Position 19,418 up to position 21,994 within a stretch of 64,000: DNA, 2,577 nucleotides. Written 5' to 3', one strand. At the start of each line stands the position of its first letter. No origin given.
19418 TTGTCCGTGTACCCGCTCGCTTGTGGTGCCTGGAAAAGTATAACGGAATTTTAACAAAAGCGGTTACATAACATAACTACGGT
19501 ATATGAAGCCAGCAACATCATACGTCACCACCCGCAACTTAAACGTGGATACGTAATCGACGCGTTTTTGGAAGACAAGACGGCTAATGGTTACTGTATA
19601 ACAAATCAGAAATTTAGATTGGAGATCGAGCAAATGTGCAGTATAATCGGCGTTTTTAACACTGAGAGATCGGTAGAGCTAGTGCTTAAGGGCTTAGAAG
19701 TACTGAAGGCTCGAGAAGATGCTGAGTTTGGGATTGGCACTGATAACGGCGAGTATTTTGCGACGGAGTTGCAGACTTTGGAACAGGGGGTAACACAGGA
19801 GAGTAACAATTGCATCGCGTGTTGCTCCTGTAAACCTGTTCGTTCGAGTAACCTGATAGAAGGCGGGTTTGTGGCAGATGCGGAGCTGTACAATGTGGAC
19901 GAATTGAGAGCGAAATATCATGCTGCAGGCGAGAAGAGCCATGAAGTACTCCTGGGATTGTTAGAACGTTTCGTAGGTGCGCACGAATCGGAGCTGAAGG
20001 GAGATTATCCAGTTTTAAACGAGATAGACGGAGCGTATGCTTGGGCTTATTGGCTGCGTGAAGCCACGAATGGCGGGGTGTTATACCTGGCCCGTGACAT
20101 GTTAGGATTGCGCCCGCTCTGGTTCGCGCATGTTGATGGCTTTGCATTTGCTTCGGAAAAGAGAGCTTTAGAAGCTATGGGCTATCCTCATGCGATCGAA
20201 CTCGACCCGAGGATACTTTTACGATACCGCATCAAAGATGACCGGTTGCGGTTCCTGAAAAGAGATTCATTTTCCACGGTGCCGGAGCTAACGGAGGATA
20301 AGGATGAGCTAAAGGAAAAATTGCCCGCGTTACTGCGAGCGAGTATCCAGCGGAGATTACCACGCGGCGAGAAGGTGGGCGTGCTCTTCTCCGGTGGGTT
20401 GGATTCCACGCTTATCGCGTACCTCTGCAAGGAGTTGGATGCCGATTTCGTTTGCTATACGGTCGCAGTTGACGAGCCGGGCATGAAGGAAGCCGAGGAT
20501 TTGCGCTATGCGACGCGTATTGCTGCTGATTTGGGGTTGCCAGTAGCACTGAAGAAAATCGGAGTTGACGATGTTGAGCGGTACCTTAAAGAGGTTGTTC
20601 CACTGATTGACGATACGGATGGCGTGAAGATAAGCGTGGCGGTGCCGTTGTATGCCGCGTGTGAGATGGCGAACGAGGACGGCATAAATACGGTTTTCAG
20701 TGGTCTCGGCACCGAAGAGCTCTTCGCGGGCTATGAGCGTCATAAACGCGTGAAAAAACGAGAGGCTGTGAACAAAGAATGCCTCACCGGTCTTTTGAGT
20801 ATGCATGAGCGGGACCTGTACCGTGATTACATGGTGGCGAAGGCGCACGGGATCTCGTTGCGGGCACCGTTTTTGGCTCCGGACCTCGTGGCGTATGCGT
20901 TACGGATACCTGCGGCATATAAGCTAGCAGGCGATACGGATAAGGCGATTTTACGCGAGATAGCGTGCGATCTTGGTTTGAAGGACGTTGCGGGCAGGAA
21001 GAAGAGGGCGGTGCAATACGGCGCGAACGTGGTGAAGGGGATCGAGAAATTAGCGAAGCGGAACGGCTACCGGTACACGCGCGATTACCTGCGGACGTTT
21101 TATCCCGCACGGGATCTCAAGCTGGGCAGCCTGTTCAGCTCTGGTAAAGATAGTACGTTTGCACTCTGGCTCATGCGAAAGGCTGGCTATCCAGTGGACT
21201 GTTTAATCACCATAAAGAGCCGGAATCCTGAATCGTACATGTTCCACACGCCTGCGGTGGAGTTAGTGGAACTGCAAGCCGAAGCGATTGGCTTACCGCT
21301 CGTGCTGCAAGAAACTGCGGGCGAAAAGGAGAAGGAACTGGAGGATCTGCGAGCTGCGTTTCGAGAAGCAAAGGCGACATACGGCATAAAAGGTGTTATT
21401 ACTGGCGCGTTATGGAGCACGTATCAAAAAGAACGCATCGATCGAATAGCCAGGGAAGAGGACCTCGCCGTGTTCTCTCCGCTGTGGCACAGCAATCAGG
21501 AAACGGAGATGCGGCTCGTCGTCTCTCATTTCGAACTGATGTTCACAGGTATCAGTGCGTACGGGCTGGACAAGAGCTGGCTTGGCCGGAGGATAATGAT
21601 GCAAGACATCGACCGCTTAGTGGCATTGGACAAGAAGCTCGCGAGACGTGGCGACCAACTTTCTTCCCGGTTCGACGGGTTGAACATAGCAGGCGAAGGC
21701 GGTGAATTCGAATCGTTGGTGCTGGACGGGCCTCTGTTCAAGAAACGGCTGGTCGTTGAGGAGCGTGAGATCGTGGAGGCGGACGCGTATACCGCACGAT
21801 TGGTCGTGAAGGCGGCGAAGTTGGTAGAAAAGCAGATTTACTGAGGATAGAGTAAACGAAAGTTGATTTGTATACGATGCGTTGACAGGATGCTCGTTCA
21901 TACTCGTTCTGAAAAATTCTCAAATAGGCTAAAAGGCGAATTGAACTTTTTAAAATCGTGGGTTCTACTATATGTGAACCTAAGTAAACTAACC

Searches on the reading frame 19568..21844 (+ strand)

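Call 48: search_protein_families(library=pfam, proteins=[window:19568-21844:+], max_evalue=0.0001)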
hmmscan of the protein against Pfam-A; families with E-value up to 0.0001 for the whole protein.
window:19568-21844:+ (758 aa): 5 families
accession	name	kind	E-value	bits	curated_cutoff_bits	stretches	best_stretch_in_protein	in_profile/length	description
PF01902.24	Diphthami_syn_2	-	1.6e-61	208.1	23.2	1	520-746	4-214/219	Diphthamide synthase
PF00733.27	Asn_synthase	-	9.7e-44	150.9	21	2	254-398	4-144/354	Asparagine synthase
PF13537.11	GATase_7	-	1.9e-11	44.5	25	1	101-202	26-122/123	Glutamine amidotransferase domain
PF24167.1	DUF7411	-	6.2e-07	29.6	28.7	0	269-332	2-59/194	Family of unknown function (DUF7411)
PF13522.11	GATase_6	-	8.3e-05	23.1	27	0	101-197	41-130/130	Glutamine amidotransferase domain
